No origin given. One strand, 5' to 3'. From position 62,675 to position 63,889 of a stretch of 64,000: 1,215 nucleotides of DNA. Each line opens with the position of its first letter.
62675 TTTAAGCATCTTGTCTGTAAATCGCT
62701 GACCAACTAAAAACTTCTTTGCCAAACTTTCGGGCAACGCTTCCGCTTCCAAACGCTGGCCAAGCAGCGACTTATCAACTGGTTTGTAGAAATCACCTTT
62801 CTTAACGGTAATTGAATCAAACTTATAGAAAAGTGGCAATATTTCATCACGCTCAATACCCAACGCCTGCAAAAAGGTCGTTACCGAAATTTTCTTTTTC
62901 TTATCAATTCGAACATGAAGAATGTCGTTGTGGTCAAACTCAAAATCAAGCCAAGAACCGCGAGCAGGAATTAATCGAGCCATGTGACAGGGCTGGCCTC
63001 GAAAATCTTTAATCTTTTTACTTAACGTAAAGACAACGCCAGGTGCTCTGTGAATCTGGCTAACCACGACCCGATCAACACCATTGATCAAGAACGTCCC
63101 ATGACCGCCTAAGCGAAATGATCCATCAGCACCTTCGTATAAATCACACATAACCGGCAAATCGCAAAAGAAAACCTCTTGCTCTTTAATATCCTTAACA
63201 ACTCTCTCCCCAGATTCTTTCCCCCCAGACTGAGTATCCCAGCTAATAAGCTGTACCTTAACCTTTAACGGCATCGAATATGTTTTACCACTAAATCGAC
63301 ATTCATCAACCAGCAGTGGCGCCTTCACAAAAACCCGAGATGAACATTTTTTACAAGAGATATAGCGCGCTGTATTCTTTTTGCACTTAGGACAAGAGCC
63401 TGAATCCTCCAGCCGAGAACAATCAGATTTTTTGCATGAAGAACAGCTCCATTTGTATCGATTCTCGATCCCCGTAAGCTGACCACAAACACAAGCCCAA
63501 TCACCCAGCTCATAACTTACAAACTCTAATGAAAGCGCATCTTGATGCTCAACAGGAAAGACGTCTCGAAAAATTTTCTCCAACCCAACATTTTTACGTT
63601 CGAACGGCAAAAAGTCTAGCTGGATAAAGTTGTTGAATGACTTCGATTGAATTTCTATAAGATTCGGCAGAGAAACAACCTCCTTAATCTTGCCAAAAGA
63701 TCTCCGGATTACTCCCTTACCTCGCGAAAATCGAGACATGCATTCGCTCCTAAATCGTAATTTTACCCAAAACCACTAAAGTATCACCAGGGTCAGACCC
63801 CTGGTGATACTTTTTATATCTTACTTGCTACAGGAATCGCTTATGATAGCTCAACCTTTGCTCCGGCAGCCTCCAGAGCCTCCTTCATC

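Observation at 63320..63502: ~60-aa cysteine-rich (two zinc-ribbon-like) insertion in the N-terminal region of RpoB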

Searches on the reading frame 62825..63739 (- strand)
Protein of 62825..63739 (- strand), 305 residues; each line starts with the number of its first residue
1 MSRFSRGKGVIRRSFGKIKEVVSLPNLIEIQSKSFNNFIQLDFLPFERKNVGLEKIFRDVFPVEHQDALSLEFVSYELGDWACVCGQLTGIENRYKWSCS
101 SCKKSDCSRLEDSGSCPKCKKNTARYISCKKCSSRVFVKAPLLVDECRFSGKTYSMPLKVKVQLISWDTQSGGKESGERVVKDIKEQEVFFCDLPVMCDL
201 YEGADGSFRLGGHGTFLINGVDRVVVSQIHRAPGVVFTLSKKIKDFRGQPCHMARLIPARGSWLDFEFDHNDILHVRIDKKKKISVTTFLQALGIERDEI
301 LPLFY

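Call 6: search_solved_structures(query=window:62825-63739:-, show_alignments=3)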
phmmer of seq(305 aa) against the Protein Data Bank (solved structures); distinct sequences matched with E-value up to 0.001: 53.
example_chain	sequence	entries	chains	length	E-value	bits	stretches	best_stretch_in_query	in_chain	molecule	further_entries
7ye1_C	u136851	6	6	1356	1.2e-52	182.4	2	144-305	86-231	DNA-directed RNA polymerase subunit beta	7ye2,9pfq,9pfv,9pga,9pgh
8g7e_I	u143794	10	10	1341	4.2e-43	151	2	144-305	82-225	DNA-directed RNA polymerase subunit beta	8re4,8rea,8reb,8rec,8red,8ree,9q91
10ma_I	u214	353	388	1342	4.2e-43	151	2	144-305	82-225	DNA-directed RNA polymerase subunit beta | Escherichia coli RNA polymerase beta subunit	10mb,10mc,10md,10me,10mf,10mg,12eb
5uaq_C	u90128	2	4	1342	4.2e-43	151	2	144-305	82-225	DNA-directed RNA polymerase subunit beta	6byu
5uaj_C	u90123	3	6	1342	4.2e-43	151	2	144-305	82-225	DNA-directed RNA polymerase subunit beta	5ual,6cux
3lu0_C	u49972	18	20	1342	4.2e-43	151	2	144-305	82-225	DNA-directed RNA polymerase subunit beta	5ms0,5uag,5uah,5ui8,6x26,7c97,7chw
8hkc_C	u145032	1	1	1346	4.3e-43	151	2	144-305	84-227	DNA-directed RNA polymerase subunit beta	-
6awb_03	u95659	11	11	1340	4.4e-43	150.9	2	144-305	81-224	DNA-directed RNA polymerase subunit beta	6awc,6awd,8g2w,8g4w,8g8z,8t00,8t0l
6n4c_C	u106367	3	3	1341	4.4e-43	150.9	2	144-305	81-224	DNA-directed RNA polymerase subunit beta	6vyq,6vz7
7mkn_C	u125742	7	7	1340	4.6e-43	150.9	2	144-305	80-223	DNA-directed RNA polymerase subunit beta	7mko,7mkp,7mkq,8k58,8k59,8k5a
7f0r_C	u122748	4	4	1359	5e-43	150.7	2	144-305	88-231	DNA-directed RNA polymerase subunit beta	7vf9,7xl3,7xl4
7xya_C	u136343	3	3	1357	5.1e-43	150.7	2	144-305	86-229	DNA-directed RNA polymerase subunit beta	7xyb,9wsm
6j9e_C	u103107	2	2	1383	2e-41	145.5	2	146-305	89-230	DNA-directed RNA polymerase subunit beta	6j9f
9gdo_C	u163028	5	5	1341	5.7e-41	144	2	144-305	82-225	DNA-directed RNA polymerase subunit beta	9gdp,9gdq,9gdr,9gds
6wmp_C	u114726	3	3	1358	2.4e-36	128.8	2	145-304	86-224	DNA-directed RNA polymerase subunit beta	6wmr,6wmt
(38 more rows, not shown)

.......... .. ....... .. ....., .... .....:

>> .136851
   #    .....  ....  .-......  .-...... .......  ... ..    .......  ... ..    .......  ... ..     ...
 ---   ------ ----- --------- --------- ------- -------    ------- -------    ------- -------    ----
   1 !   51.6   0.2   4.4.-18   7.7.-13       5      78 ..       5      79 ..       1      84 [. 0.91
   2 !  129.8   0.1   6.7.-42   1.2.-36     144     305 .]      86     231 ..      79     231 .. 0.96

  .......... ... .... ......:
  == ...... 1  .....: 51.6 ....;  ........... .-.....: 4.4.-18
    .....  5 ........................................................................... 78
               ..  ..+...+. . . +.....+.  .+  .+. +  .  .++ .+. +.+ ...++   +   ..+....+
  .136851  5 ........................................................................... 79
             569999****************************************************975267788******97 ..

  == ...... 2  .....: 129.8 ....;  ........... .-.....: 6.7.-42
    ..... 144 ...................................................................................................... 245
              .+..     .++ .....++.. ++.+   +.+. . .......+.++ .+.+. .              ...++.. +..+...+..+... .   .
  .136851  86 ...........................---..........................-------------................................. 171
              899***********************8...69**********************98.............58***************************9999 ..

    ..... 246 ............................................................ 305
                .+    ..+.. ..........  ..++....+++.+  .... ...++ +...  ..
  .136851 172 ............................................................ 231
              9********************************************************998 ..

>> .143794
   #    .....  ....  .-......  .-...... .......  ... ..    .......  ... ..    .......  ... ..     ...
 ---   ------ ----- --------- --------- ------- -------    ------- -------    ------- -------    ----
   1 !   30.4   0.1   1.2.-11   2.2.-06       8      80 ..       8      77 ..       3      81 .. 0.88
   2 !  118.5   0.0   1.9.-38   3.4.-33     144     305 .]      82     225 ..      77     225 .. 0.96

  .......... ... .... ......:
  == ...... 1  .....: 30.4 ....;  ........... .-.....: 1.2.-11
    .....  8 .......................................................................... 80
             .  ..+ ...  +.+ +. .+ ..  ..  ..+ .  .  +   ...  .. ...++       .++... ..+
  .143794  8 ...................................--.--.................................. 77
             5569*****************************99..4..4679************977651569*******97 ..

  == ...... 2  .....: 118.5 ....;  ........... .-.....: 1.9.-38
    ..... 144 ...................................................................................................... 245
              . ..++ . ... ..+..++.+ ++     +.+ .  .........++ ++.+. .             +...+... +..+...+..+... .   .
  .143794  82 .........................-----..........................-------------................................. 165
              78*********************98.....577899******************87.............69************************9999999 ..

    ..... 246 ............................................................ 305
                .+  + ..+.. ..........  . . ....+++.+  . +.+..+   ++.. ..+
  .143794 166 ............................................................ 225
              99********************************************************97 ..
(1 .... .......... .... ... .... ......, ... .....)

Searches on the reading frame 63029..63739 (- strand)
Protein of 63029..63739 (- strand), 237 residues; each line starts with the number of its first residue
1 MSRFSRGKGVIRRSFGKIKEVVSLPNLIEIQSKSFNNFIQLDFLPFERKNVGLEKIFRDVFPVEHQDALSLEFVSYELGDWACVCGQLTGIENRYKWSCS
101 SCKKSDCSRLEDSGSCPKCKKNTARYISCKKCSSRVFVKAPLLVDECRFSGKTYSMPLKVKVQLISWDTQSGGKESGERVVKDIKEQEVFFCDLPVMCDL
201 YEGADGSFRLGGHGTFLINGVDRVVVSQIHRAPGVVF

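Call 7: find_homologous_proteins(query=window:63029-63739:-, max_evalue=0.00001)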
Query seq(237 aa) (237 aa): 113 proteins with E <= 0.00001 among 262 candidates.
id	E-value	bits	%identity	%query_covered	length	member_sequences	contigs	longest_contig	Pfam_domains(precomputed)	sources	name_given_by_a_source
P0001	8.4e-121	420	79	100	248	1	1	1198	PF04563.21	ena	-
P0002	5.1e-114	398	73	100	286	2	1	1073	PF04563.21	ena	-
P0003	1.2e-109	383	70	100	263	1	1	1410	PF04563.21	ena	-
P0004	4.1e-109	382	68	100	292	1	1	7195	PF04563.21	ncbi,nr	ncbi:hypothetical protein GF385_02685, partial [Candidatus Dependentiae bacterium]|nr:hypothetical p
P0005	8.4e-109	381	69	97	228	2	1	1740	PF04563.21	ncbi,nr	ncbi:hypothetical protein EBZ39_16390, partial [bacterium]|nr:hypothetical protein [bacterium]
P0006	8.6e-101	354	64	100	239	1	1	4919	PF04563.21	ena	-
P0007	1.3e-100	354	62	100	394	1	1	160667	PF04563.21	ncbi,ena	-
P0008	5.5e-100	352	64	100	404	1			PF04561.20,PF04563.21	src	-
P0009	7.7e-100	351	64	100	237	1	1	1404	PF04563.21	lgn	-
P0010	1.3e-99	351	69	94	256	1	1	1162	PF04563.21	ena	-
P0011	4.9e-99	349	64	100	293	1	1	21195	PF04563.21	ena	-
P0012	1.0e-98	348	64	100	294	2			PF04561.20,PF04563.21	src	-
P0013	3.8e-98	346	63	100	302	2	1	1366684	PF04561.20,PF04563.21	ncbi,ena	-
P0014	4.8e-98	345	64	100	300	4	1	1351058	PF04561.20,PF04563.21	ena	-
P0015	5.2e-98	345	67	97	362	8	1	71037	PF04561.20,PF04563.21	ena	-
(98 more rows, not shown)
